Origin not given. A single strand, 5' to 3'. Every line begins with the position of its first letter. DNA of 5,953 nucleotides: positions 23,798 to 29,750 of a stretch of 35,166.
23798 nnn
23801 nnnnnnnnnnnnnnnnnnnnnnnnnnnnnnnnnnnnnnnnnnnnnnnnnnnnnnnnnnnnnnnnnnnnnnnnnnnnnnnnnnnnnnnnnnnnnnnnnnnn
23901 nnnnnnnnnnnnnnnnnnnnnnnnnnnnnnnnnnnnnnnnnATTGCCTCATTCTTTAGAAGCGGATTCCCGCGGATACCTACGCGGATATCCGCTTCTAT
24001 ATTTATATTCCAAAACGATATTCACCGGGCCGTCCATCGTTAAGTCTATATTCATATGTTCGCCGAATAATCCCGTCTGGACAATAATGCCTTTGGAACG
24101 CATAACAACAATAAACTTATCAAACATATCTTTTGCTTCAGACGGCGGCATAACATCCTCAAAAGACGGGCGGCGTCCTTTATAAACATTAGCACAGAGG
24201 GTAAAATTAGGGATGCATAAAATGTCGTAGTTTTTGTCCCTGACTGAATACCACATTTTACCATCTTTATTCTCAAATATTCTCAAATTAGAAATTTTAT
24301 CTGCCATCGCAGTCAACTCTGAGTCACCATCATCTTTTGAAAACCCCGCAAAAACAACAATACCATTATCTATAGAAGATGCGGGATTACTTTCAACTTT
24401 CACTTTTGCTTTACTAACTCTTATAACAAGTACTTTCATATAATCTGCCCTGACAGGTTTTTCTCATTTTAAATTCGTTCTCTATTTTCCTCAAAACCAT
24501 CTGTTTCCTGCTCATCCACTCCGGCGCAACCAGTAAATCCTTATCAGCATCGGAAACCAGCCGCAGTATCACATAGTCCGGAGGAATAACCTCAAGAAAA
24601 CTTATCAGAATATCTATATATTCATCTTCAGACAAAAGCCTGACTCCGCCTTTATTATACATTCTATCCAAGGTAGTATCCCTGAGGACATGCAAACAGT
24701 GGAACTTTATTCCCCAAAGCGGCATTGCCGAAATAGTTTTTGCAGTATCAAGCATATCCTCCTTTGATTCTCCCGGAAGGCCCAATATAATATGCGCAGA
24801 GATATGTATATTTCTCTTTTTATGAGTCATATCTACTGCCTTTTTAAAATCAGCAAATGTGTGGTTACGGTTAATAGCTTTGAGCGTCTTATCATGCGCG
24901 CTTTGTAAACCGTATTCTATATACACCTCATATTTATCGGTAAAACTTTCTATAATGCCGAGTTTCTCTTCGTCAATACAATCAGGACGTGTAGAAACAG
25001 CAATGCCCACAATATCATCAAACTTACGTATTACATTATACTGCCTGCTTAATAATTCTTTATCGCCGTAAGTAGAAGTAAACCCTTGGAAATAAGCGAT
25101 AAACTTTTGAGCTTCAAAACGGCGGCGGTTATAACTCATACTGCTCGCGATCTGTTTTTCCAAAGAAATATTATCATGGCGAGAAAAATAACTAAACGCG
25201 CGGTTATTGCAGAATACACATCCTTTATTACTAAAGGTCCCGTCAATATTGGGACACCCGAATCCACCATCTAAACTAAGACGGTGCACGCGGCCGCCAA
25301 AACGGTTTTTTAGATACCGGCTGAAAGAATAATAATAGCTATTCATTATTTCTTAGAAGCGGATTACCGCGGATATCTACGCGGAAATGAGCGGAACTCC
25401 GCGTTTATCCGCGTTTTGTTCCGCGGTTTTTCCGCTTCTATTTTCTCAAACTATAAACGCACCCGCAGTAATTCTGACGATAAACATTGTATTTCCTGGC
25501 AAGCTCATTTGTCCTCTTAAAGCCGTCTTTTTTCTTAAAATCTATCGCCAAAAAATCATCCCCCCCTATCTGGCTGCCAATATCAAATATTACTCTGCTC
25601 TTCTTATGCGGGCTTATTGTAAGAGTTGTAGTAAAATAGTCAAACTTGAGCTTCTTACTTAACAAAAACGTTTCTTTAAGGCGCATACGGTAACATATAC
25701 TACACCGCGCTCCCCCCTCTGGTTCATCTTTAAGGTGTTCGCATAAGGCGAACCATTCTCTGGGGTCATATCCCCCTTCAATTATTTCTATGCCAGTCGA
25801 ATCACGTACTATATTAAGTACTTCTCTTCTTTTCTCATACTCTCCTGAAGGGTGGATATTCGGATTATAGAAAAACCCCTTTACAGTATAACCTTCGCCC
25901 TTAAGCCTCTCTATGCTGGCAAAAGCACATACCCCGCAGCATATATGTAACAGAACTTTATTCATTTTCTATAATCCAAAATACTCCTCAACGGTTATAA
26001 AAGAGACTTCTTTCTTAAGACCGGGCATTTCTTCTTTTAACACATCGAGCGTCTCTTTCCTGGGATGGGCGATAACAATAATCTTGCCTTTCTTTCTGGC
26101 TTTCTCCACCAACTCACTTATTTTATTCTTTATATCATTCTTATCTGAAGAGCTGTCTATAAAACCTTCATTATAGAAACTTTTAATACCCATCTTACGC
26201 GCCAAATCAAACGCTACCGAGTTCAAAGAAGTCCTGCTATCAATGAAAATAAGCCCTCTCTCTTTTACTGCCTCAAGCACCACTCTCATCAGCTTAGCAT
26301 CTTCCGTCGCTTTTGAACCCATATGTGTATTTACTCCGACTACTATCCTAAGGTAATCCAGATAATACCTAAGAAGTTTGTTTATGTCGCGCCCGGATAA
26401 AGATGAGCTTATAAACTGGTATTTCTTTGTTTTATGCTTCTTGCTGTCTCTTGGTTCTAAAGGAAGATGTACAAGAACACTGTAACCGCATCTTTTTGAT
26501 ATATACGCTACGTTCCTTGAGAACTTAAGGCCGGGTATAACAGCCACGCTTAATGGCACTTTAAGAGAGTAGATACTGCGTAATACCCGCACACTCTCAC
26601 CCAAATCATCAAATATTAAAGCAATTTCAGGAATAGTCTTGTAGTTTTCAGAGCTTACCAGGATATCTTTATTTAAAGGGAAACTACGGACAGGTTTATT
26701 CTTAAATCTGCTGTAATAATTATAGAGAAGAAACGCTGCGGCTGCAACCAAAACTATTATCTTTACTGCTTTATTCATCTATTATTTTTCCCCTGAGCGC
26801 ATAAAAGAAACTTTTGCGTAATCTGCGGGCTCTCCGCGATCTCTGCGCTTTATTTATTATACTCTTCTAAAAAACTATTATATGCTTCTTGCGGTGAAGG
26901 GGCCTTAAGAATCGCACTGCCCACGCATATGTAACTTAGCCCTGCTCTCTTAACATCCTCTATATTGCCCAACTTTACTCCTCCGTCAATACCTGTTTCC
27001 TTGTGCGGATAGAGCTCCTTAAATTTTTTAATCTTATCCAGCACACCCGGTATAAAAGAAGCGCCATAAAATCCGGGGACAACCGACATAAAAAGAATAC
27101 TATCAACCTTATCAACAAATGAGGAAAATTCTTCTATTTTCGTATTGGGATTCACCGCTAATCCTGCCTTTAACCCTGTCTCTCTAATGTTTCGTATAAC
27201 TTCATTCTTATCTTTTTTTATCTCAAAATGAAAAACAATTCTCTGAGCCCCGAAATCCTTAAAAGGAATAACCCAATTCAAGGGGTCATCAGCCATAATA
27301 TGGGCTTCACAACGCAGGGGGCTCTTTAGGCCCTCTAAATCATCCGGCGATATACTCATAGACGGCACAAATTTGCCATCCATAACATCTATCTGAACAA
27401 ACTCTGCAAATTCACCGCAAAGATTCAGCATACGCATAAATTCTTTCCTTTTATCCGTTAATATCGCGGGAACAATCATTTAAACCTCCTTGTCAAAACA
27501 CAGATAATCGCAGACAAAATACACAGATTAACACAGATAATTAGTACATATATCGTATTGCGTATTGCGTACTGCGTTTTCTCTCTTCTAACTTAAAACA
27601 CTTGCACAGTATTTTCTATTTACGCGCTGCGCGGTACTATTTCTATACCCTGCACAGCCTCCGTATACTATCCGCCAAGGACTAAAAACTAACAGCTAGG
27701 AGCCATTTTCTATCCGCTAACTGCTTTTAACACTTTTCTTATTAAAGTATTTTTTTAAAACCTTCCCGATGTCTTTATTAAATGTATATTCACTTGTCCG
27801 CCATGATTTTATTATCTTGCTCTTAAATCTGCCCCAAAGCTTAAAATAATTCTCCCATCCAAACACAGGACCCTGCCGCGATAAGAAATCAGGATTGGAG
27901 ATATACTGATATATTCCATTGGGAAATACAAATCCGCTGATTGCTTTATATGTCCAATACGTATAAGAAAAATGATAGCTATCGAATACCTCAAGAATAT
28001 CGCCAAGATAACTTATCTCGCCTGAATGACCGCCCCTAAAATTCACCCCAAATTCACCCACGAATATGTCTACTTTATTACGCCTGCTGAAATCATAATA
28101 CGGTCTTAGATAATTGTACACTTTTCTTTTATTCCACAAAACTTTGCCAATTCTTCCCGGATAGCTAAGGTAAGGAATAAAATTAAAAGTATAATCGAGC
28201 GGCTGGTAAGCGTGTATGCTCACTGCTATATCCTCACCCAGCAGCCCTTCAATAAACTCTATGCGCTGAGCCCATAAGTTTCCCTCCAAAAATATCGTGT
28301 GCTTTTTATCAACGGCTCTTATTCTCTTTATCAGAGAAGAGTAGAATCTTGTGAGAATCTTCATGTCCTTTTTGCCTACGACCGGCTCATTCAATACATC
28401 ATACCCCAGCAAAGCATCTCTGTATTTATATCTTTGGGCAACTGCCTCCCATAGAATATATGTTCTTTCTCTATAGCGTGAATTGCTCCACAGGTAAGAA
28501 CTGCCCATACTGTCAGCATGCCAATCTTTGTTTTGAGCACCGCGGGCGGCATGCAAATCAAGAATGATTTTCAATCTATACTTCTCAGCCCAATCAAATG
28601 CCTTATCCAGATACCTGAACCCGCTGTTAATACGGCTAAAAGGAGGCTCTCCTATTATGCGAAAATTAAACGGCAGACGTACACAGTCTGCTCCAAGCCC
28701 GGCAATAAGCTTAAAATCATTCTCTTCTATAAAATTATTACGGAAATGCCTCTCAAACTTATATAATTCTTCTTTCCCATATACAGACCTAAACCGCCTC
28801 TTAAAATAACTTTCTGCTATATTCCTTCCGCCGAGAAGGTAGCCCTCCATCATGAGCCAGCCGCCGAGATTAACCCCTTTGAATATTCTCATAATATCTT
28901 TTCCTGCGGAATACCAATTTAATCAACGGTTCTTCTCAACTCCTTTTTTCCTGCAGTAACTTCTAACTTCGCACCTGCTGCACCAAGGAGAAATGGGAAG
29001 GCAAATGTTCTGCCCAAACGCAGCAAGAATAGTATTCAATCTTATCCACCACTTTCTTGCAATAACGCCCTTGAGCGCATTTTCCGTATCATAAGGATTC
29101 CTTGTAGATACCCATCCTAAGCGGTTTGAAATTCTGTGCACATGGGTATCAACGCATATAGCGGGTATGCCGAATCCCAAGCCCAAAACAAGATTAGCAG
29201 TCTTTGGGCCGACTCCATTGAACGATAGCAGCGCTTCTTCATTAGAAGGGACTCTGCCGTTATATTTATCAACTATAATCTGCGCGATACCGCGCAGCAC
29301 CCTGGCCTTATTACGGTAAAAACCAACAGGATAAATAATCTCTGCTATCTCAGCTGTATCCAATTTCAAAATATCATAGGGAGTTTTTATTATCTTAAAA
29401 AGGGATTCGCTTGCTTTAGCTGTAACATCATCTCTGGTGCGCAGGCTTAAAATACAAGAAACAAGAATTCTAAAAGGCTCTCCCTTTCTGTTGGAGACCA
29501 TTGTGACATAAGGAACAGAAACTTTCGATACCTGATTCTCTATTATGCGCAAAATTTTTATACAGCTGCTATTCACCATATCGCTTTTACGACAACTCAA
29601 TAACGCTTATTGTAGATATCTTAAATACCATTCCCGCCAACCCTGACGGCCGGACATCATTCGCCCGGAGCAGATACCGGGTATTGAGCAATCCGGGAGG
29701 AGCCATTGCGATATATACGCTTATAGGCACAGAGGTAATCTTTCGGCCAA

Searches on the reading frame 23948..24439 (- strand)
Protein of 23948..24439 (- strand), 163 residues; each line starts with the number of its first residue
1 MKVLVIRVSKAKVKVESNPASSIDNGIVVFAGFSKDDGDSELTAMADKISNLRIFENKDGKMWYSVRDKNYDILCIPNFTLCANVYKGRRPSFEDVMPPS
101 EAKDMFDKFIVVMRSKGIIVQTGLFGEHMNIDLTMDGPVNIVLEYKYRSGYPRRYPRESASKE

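Call 8: search_protein_families(library=pfam, proteins=[window:23948-24439:-], max_evalue=0.001)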
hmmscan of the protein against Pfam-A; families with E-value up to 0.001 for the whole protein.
window:23948-24439:- (163 aa): 1 family
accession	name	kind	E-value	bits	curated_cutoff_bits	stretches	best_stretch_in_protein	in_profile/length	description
PF02580.21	Tyr_Deacylase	-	5.8e-46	156.8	25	1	2-144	1-144/144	D-Tyr-tRNA(Tyr) deacylase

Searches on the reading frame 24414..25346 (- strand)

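Call 8: search_protein_families(library=pfam, proteins=[window:24414-25346:-], max_evalue=0.001)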
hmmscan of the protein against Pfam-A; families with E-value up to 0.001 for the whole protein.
window:24414-25346:- (310 aa): 2 families
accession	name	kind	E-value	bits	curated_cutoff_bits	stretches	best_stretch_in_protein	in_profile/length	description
PF16199.10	Radical_SAM_C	-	2.2e-24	85.8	31.9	1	211-293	2-84/85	Radical_SAM C-terminal domain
PF04055.27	Radical_SAM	-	7.3e-17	62.5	29.5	1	38-204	6-165/166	Radical SAM superfamily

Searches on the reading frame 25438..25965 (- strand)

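Call 8: search_protein_families(library=pfam, proteins=[window:25438-25965:-], max_evalue=0.001)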
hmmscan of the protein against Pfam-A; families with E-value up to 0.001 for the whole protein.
window:25438-25965:- (175 aa): 1 family
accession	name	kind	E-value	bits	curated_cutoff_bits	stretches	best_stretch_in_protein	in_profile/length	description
PF02677.20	QueH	-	8.3e-62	208.8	23.5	1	4-174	1-174/175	Epoxyqueuosine reductase QueH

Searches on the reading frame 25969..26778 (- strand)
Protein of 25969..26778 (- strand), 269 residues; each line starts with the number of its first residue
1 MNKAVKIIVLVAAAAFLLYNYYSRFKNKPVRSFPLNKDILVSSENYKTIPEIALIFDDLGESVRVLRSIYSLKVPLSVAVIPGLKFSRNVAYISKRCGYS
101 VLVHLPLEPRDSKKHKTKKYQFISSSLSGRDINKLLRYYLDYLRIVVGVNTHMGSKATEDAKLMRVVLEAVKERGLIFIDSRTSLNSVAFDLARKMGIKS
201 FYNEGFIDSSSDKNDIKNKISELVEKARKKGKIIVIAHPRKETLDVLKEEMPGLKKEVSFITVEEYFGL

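Call 9: search_protein_families(library=pfam, proteins=[window:25969-26778:-], max_evalue=0.001)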
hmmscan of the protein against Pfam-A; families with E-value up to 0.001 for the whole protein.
window:25969-26778:- (269 aa): 1 family
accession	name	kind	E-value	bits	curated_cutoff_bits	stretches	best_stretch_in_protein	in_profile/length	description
PF04748.18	Polysacc_deac_2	-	4.4e-57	193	27.5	1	54-266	1-211/212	Divergent polysaccharide deacetylase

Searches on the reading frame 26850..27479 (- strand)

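Call 9: search_protein_families(library=pfam, proteins=[window:26850-27479:-], max_evalue=0.001)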
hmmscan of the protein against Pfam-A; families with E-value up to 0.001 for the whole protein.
window:26850-27479:- (209 aa): 1 family
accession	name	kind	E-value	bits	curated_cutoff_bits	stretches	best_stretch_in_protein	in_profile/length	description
PF00834.25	Ribul_P_3_epim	-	1.6e-43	148.9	21.1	1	14-190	14-197/198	Ribulose-phosphate 3 epimerase family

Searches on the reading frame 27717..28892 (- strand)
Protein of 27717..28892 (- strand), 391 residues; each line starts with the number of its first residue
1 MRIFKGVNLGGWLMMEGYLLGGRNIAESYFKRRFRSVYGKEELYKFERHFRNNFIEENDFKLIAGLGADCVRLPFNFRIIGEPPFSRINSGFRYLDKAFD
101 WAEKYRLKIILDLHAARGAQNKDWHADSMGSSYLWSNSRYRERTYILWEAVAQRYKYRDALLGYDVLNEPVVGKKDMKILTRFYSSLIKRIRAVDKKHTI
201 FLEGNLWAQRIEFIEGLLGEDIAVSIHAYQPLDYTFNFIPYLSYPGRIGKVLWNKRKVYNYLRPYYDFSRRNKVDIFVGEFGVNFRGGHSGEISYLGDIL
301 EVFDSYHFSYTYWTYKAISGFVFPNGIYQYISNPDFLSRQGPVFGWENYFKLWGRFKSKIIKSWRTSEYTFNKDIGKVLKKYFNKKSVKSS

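Call 9: search_protein_families(library=pfam, proteins=[window:27717-28892:-], max_evalue=0.001)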
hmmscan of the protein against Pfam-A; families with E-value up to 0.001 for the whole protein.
window:27717-28892:- (391 aa): 1 family
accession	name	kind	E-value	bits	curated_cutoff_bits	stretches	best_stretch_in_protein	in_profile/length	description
PF00150.24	Cellulase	-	2.5e-29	103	23.5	1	43-316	10-269/272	Cellulase (glycosyl hydrolase family 5)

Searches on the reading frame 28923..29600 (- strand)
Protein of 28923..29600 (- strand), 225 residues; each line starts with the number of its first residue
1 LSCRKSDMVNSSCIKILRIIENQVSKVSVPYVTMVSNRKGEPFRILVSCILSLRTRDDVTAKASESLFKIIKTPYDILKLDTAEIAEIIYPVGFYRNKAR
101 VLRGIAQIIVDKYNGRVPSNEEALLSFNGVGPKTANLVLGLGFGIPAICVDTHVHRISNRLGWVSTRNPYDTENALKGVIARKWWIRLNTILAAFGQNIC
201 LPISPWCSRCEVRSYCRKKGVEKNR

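Call 9: search_protein_families(library=pfam, proteins=[window:28923-29600:-], max_evalue=0.001)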
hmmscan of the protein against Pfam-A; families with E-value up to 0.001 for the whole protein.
window:28923-29600:- (225 aa): 1 family
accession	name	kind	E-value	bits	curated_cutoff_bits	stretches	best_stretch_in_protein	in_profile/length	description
PF00730.31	HhH-GPD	-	8.9e-25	87.6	26.2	1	47-179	1-105/108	HhH-GPD superfamily base excision DNA repair protein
